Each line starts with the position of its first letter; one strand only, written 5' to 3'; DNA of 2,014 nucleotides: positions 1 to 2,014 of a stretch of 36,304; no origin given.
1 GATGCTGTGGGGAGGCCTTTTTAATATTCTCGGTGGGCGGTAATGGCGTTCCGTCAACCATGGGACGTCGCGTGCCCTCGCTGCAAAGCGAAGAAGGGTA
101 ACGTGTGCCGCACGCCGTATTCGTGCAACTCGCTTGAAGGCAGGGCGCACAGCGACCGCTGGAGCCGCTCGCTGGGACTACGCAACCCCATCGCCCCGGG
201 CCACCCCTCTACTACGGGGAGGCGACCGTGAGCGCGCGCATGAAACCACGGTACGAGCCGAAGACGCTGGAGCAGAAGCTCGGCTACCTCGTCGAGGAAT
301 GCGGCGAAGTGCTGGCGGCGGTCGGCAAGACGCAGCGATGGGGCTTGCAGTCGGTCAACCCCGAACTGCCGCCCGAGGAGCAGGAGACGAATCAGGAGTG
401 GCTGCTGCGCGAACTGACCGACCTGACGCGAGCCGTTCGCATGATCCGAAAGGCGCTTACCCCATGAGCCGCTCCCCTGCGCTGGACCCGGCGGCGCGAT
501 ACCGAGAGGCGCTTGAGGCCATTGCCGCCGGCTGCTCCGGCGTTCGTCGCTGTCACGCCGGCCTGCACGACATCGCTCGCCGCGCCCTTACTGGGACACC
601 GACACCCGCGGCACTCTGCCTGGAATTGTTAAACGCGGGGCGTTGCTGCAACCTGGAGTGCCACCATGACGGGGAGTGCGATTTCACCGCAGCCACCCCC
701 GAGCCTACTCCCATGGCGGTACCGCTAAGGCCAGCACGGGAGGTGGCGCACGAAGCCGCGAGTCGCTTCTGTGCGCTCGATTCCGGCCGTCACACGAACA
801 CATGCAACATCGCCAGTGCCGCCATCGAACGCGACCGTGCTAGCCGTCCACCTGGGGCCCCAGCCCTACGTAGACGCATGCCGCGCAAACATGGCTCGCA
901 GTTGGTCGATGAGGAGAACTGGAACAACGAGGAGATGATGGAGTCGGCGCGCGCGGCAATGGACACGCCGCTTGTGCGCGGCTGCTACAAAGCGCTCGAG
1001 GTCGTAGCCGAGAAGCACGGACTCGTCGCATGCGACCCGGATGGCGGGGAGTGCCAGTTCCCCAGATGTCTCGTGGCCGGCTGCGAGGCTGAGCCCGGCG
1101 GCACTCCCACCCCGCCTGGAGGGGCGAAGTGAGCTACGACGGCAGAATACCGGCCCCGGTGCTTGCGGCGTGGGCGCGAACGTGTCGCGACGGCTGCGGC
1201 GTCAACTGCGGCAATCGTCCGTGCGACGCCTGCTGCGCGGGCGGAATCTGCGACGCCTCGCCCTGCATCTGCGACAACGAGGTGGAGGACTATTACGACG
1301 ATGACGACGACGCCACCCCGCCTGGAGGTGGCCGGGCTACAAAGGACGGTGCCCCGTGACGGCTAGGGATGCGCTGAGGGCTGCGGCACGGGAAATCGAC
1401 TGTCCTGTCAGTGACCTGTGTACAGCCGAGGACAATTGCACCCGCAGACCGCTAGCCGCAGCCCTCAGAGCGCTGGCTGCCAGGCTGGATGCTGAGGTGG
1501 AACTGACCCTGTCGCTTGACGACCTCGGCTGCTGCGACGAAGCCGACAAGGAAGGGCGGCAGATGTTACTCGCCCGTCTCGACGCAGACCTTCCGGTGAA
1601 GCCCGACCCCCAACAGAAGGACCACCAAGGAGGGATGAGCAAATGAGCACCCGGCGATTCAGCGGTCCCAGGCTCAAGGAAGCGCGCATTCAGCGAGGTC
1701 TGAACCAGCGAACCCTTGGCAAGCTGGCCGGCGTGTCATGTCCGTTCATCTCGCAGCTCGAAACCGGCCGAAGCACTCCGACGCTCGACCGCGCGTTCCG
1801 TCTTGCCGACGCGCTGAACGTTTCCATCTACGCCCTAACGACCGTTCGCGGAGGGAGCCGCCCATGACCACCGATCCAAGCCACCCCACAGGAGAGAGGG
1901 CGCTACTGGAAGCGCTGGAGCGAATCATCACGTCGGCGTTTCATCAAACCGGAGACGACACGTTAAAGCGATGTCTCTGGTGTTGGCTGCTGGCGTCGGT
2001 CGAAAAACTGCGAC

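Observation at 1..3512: Ten-gene translationally coupled operon of cysteine-rich proteins of unknown function, spanning the contig junction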

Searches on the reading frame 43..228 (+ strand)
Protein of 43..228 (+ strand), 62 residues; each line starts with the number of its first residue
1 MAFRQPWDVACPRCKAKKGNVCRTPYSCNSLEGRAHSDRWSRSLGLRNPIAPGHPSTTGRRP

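Call 6: search_protein_families(library=pfam, proteins=[window:43-228:+], max_evalue=1)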
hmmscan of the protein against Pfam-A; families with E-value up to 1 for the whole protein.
window:43-228:+ (62 aa): 2 families
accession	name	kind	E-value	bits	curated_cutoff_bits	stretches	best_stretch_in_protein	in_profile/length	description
PF24623.2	Phage_zn_bind_8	-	6.4e-05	23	24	1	8-42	8-44/57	Putative DNA-binding phage zinc finger domain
PF23451.1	Zn_ribbon_PaaD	-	0.09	12.9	27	1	4-19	10-25/53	PaaD zinc beta ribbon domain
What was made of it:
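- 43..231 (+): g2, 62 aa, 4 Cys (CxxC-x8-C-x5-C), basic. A small zinc-finger-type protein. Pfam Phage_zn_bind_8, E 6.4e-5, 23.0 bits against a cut-off of 24 (call 6).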

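Call 7: search_protein_families(library=phrogs, proteins=[window:43-228:+], max_evalue=1)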
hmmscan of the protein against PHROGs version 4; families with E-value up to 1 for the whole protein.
window:43-228:+ (62 aa): 5 families
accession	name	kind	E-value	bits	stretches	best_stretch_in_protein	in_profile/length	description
phrog_8924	-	unknown function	0.0071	17.5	1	5-38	174-206/223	-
phrog_34179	-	unknown function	0.016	16.4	1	7-26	50-69/86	-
phrog_38702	-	unknown function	0.016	16.3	1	3-31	6-33/106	-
phrog_17918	-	unknown function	0.051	14.4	1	4-22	2-20/46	-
phrog_6055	-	unknown function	0.29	12.3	1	5-26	136-157/180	-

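Call 61: search_protein_families(library=padloc, proteins=[window:43-228:+], max_evalue=0.1)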
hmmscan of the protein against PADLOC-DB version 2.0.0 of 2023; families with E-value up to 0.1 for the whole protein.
window:43-228:+ (62 aa): 0 families

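Call 62: search_protein_families(library=ncbifam, proteins=[window:43-228:+], max_evalue=0.1)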
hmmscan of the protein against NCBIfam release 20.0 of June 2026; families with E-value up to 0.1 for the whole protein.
window:43-228:+ (62 aa): 0 families

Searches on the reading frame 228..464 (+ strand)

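Call 6: search_protein_families(library=pfam, proteins=[window:228-464:+], max_evalue=1)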
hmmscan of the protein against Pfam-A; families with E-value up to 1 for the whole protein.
window:228-464:+ (79 aa): 2 families
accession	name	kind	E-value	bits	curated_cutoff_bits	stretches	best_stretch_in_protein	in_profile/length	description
PF03819.22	MazG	-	0.0037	18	22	1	13-40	2-29/74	MazG nucleotide pyrophosphohydrolase domain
PF01503.22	PRA-PH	-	0.18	12.7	21.3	1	6-66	17-60/86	Phosphoribosyl-ATP pyrophosphohydrolase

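Call 7: search_protein_families(library=phrogs, proteins=[window:228-464:+], max_evalue=1)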
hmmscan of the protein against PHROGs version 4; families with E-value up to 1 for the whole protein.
window:228-464:+ (79 aa): 2 families
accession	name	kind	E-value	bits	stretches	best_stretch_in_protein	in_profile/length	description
phrog_4856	-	other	3e-11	44.4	1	14-75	87-143/195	nucleoside triphosphate pyrophosphohydrolase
phrog_2245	-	other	0.28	11.9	1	14-66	134-173/218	nucleoside triphosphate pyrophosphohydrolase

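Call 61: search_protein_families(library=padloc, proteins=[window:228-464:+], max_evalue=0.1)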
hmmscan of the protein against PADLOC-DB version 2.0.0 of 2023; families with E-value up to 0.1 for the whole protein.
window:228-464:+ (79 aa): 1 family
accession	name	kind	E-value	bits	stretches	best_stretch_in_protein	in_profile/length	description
PDLC02282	AbiEi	-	0.037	11.4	1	7-61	193-251/260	AbiEi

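Call 62: search_protein_families(library=ncbifam, proteins=[window:228-464:+], max_evalue=0.1)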
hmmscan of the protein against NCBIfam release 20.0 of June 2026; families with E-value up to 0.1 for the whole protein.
window:228-464:+ (79 aa): 1 family
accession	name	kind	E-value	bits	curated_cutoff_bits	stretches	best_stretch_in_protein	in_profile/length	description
TIGR01966.1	RNasePH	equivalog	0.012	14.8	141.5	1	16-71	15-72/236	ribonuclease PH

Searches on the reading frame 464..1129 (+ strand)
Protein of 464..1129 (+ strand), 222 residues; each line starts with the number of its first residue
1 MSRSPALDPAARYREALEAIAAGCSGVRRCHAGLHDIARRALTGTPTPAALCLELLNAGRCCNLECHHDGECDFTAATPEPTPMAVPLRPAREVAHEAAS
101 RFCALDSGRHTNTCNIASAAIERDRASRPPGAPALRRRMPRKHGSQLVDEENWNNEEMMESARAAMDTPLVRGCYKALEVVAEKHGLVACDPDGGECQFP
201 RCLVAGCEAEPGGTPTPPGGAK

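Call 6: search_protein_families(library=pfam, proteins=[window:464-1129:+], max_evalue=1)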
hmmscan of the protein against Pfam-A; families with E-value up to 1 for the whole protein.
window:464-1129:+ (222 aa): 0 families

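Call 7: search_protein_families(library=phrogs, proteins=[window:464-1129:+], max_evalue=1)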
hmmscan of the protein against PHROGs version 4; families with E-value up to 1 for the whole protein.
window:464-1129:+ (222 aa): 0 families

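Call 32: search_solved_structures(query=window:464-1129:+, max_evalue=1)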
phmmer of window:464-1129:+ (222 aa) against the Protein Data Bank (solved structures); distinct sequences matched with E-value up to 1: 0.

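Call 46: search_protein_representatives(protein=window:464-1129:+)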
Query: 222 residues. Proteins with E-value up to 0.001 (for the whole library): 10; up to 1e-10: 5; up to 1e-30: 0. The best 10 are listed.
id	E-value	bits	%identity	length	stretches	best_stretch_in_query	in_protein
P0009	6.9e-23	97.9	65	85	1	140-213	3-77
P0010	2.8e-22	95.9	67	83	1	140-212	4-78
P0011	1.8e-14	70.4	52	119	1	130-213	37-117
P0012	5.9e-14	68.7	51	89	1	140-217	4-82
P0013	1.4e-13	67.5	65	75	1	160-212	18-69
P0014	7.3e-10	55.3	46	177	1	138-219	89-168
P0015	8.5e-09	51.8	41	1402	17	25-53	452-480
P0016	2.7e-08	50.2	71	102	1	172-213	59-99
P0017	5.0e-08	49.3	50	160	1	167-216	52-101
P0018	8.7e-06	42.0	60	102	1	139-190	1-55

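Call 61: search_protein_families(library=padloc, proteins=[window:464-1129:+], max_evalue=0.1)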
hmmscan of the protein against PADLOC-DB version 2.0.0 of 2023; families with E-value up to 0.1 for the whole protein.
window:464-1129:+ (222 aa): 0 families

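Call 62: search_protein_families(library=ncbifam, proteins=[window:464-1129:+], max_evalue=0.1)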
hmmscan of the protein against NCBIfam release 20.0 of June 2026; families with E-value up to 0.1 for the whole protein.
window:464-1129:+ (222 aa): 0 families

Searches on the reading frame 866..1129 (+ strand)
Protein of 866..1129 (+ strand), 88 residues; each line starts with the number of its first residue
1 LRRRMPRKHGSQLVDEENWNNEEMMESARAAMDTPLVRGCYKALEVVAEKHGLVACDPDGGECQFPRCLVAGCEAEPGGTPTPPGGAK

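Call 71: predict_structure(alignment_id=A4)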
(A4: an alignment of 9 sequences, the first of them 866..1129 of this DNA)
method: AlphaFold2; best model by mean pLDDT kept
length: 88 residues; sequences in the alignment: 9
mean_pLDDT: 65.7   pTM: 0.47
mean pLDDT of the five models: 65.7, 65.3, 62.4, 60.7, 59.7
residues with pLDDT >= 90: 0; 70-90: 40; 50-70: 28; < 50: 20
segments of 3 or more residues with pLDDT < 50: 1-10, 80-88
pLDDT, mean of each block of 10 residues (from residue 1): 44 74 85 84 81 63 57 55 44
secondary structure, 60 per line:
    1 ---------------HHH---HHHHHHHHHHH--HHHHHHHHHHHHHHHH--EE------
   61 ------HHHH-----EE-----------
elements in order: H22-32 H35-50 H67-70

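Call 75: fold_search(model_id=the predicted structure, library=pdb)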
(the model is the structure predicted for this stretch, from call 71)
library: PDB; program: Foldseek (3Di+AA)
matches with E <= 10: 0; with E <= 0.001: 0
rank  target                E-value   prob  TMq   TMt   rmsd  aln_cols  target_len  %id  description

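Call 76: fold_search(model_id=the predicted structure, library=viral)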
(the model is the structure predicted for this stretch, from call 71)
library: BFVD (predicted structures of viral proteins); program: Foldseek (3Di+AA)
matches with E <= 10: 6; with E <= 0.001: 0
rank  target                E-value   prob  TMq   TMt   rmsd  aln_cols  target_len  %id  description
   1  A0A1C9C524            4.0e+00  0.06  0.24  0.18   8.5        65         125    9  Uncharacterized protein [Heterosigma akashiwo virus 01]
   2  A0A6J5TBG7            6.4e+00  0.02  0.17  0.12  10.9        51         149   24  Terminase small subunit [uncultured Caudovirales phage]
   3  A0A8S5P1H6            6.9e+00  0.03  0.17  0.20  13.0        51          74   22  Shock protein B [Siphoviridae sp. ctNwR4]
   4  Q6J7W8                7.4e+00  0.03  0.25  0.17   6.3        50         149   24  Pas63 [Actinoplanes phage phiAsp2]
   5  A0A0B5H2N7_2          8.4e+00  0.08  0.34  0.03  10.0        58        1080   21  Viron-encapsulated RNA polymerase [Vibrio phage phi 1]
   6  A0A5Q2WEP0            8.4e+00  0.03  0.22  0.31   8.3        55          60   14  Uncharacterized protein [Arthrobacter phage Kuleana]
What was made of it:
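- Tried and rejected: AF2 of the g4 C-terminal module gave pLDDT 65.7, and Foldseek against PDB and BFVD found no match (calls 71, 75, 76).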

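Call 82: find_related_loci(query=A4, collection=viral_contigs, flank=6000)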
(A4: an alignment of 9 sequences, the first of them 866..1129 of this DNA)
Query A4 (88 aa) in viral_contigs; peptide patterns used: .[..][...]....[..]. (x = any residue, [..] = any of these).
17 stretches matched a pattern; 3 encode a relative of the query (tblastn E <= 1e-3); 3 distinct loci.
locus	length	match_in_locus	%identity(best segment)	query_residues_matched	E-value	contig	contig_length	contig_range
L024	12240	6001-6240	63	7-83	2e-29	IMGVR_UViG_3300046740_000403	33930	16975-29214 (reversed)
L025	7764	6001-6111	76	42-79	1e-13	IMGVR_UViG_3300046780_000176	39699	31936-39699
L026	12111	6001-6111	76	42-79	1e-13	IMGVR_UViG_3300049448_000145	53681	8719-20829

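Call 85: search_protein_families(library=pfam, proteins=[L024:3661-4134:+, L024:4405-5550:+, L024:6215-6595:+, L024:7022-7387:+, L024:7672-8208:+, L024:8441-9982:+], max_evalue=0.01)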
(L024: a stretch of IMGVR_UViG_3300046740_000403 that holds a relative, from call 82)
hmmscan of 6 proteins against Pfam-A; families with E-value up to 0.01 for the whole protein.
L024:3661-4134:+ (158 aa): 0 families

L024:4405-5550:+ (382 aa): 0 families

L024:6215-6595:+ (127 aa): 0 families

L024:7022-7387:+ (122 aa): 0 families

L024:7672-8208:+ (179 aa): 0 families

L024:8441-9982:+ (514 aa): 0 families
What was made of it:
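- Tried and rejected: I considered calling its 147-aa gene RusA-like, but Pfam gave no match (call 85), so I dropped the idea.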

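Call 100: search_solved_structures(query=A4, max_evalue=1)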
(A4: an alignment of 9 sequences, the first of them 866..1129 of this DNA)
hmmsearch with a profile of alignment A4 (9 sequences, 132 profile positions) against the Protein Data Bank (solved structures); distinct sequences matched with E-value up to 1: 0.

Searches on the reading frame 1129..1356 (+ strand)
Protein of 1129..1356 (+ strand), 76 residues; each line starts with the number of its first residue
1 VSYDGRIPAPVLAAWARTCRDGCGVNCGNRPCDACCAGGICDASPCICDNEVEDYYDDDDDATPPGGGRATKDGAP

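Call 6: search_protein_families(library=pfam, proteins=[window:1129-1356:+], max_evalue=1)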
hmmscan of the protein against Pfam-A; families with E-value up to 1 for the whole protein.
window:1129-1356:+ (76 aa): 0 families

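Call 7: search_protein_families(library=phrogs, proteins=[window:1129-1356:+], max_evalue=1)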
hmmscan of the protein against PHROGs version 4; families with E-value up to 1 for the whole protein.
window:1129-1356:+ (76 aa): 0 families

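Call 61: search_protein_families(library=padloc, proteins=[window:1129-1356:+], max_evalue=0.1)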
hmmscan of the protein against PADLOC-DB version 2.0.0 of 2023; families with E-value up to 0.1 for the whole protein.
window:1129-1356:+ (76 aa): 0 families

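Call 62: search_protein_families(library=ncbifam, proteins=[window:1129-1356:+], max_evalue=0.1)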
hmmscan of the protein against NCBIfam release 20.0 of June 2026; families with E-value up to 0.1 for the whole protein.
window:1129-1356:+ (76 aa): 0 families

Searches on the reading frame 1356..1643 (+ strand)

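Call 6: search_protein_families(library=pfam, proteins=[window:1356-1643:+], max_evalue=1)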
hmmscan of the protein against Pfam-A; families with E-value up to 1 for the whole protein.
window:1356-1643:+ (96 aa): 1 family
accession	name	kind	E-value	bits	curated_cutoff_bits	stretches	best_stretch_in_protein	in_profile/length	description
PF20068.4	Amphi-Trp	-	0.011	16.2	27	1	21-55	6-40/93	Amphi-Trp domain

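Call 7: search_protein_families(library=phrogs, proteins=[window:1356-1643:+], max_evalue=1)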
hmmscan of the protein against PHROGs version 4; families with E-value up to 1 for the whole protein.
window:1356-1643:+ (96 aa): 0 families

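Call 61: search_protein_families(library=padloc, proteins=[window:1356-1643:+], max_evalue=0.1)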
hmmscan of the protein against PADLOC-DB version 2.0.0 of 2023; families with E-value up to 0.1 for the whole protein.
window:1356-1643:+ (96 aa): 0 families

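Call 62: search_protein_families(library=ncbifam, proteins=[window:1356-1643:+], max_evalue=0.1)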
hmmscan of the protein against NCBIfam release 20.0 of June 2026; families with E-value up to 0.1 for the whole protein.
window:1356-1643:+ (96 aa): 1 family
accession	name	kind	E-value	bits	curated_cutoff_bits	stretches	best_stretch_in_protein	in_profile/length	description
NF005424.0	PRK07004.1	equivalog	0.083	11.4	834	1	6-72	355-426/460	replicative DNA helicase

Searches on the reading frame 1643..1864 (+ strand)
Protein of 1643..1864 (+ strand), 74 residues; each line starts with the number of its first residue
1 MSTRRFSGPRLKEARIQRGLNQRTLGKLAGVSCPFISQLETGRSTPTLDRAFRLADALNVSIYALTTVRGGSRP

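Call 6: search_protein_families(library=pfam, proteins=[window:1643-1864:+], max_evalue=1)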
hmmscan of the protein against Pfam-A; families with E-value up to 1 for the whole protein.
window:1643-1864:+ (74 aa): 7 families
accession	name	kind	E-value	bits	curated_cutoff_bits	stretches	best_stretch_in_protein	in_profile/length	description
PF01381.28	HTH_3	-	8e-15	55.1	23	1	11-63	1-53/55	Helix-turn-helix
PF13560.12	HTH_31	-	1.9e-10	41.3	27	1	8-61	3-57/64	Helix-turn-helix domain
PF12844.13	HTH_19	-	1e-08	35.4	30.2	1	8-67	1-60/64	Helix-turn-helix domain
PF13443.12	HTH_26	-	0.00021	21.9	22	1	10-62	1-54/63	Cro/C1-type HTH DNA-binding domain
PF07022.19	Phage_CI_repr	-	0.0028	18.4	22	1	19-71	11-63/65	Bacteriophage CI repressor helix-turn-helix domain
PF13413.12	HTH_25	-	0.054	13.8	24.6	1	10-44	1-35/62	Helix-turn-helix domain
PF13744.12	HTH_37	-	0.15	12.3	27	1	13-51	25-64/80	Helix-turn-helix domain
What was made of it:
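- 1643..1867 (+): g7, 74 aa. An XRE/Cro-C1-type HTH protein. HTH_3, E 8e-15 (call 6).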

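Call 7: search_protein_families(library=phrogs, proteins=[window:1643-1864:+], max_evalue=1)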
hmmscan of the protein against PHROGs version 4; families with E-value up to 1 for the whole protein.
window:1643-1864:+ (74 aa): 30 families (the best 25 are shown)
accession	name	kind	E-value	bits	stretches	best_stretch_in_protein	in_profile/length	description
phrog_8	-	transcription regulation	2.7e-13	51.1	1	10-63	80-133/346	transcriptional regulator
phrog_3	-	transcription regulation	6.7e-12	46.9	1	6-62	88-145/430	transcriptional repressor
phrog_5823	-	transcription regulation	2.8e-11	44.2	1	7-67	7-68/404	transcriptional regulator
phrog_2439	-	transcription regulation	3.3e-11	43.7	1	3-63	4-64/367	transcriptional regulator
phrog_4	-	transcription regulation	5.9e-11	43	1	8-69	138-195/400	transcriptional repressor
phrog_1373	-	transcription regulation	2.8e-09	38.2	1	11-62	68-119/166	transcriptional regulator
phrog_7241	-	transcription regulation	4.6e-07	30.9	1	14-65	69-120/122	transcriptional regulator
phrog_2967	-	transcription regulation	1.9e-05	25.3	1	8-61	12-65/225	transcriptional regulator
phrog_2104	-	unknown function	3.4e-05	25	1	6-47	39-80/103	-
phrog_2328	-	transcription regulation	4.5e-05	24.2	1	8-69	17-78/128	transcriptional repressor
phrog_4836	-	transcription regulation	0.00014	22.5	1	8-65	77-134/194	CII-like regulator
phrog_7126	-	DNA, RNA and nucleotide metabolism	0.0019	19.2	1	15-61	26-73/120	HTH DNA binding protein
phrog_6831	-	transcription regulation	0.002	19.1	1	16-44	15-43/68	transcriptional regulator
phrog_1124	-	transcription regulation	0.0051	17.4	1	11-66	9-67/177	transcriptional regulator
phrog_2339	-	DNA, RNA and nucleotide metabolism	0.0097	16.9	1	10-60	29-80/98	HTH DNA binding protein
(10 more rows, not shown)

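Call 61: search_protein_families(library=padloc, proteins=[window:1643-1864:+], max_evalue=0.1)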
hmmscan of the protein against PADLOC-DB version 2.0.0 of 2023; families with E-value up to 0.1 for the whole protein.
window:1643-1864:+ (74 aa): 20 families
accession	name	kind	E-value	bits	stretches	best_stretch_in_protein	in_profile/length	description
PDLC03954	RmrA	-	1e-09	35.8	1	4-66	8-70/380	-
PDLC02926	HTH_VI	-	8.7e-09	33.5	1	11-66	6-61/92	-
PDLC03951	RmrA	-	1.1e-08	32.5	1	5-66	7-68/400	-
PDLC03948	RmrA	-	1.6e-08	31.8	1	2-61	4-63/397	-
PDLC03944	RmrA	-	2.6e-08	31.4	1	2-59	2-59/384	-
PDLC03947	RmrA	-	2.1e-07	28.1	1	3-60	8-65/383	-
PDLC03949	RmrA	-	2.3e-07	28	1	6-61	2-57/363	-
PDLC04142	capH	-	3e-07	29.4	1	9-62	9-62/103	capH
PDLC03952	RmrA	-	3.3e-07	27.5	1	3-62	19-78/395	-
PDLC03955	RmrA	-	1.7e-06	25.6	1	3-62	17-76/371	-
PDLC03946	RmrA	-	3e-06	24.2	1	6-60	2-56/357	-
PDLC03953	RmrA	-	3.2e-06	24.6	1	5-60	4-59/373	-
PDLC03664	Control_protein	-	5.6e-06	24.7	1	8-61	15-68/74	control protein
PDLC03667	Control_protein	-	2.1e-05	22.8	1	10-65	5-64/101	control protein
PDLC03956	RmrA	-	0.00012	19.3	1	3-71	5-75/399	-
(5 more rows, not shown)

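Call 62: search_protein_families(library=ncbifam, proteins=[window:1643-1864:+], max_evalue=0.1)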
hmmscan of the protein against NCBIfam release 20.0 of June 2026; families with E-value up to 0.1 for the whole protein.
window:1643-1864:+ (74 aa): 16 families
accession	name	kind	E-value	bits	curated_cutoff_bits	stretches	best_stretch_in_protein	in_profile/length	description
TIGR03070.1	couple_hipB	subfamily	1.5e-13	50.5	71.65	1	10-61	6-57/58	type II toxin-antitoxin system Y4mF family antitoxin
NF041951.1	phage_RstR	subfamily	2.2e-11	44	80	1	10-66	6-62/108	RstR family transcriptional repressor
NF006015.0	PRK08154.1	subfamily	2.8e-08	33.3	204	1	8-66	32-90/314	anaerobic benzoate catabolism transcriptional regulator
NF007257.0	PRK09706.1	subfamily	1.3e-07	31.5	101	1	7-61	6-60/135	transcriptional repressor DicA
NF047948.1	male_kill_WMK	equivalog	2.5e-06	27.1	300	1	4-66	160-222/300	WO male-killing family protein Wmk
TIGR00270.2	TIGR00270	equivalog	3.4e-05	23.7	110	1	10-64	79-133/159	multiprotein bridging factor aMBF1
NF010465.0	PRK13890.1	equivalog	7.9e-05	22.7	96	1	17-64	16-63/121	conjugal transfer protein TrbA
NF007408.0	PRK09943.1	equivalog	0.00011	21.8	211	1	7-61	8-62/185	HTH-type transcriptional regulator PuuR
NF003162.0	PRK04140.1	equivalog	0.00018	20.7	263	1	7-63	127-183/317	transcriptional regulator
TIGR03830.1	CxxCG_CxxCG_HTH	subfamily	0.00092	19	61.8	1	4-55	63-116/127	type II TA system antitoxin MqsA family protein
NF052239.1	antitox_spr1629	equivalog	0.001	18.2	335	1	6-62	2-58/377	spr1629 family repressor/antitoxin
NF041493.1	MobT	equivalog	0.0015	17.4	600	1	11-59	1-49/383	MobT family relaxase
NF041677.1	trans_regClgR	equivalog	0.0032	17.6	170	1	7-64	9-66/113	transcriptional regulator ClgR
NF007271.0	PRK09726.1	equivalog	0.0044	17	79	1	11-62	17-68/88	type II toxin-antitoxin system antitoxin HipB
NF038139.1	Reg_Aceta_RamB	equivalog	0.0074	15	700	1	6-60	2-56/465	acetate metabolism transcriptional regulator RamB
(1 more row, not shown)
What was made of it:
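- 1643..1867 (+): Sub-threshold matches to antitoxin and RstR-type models (call 62).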
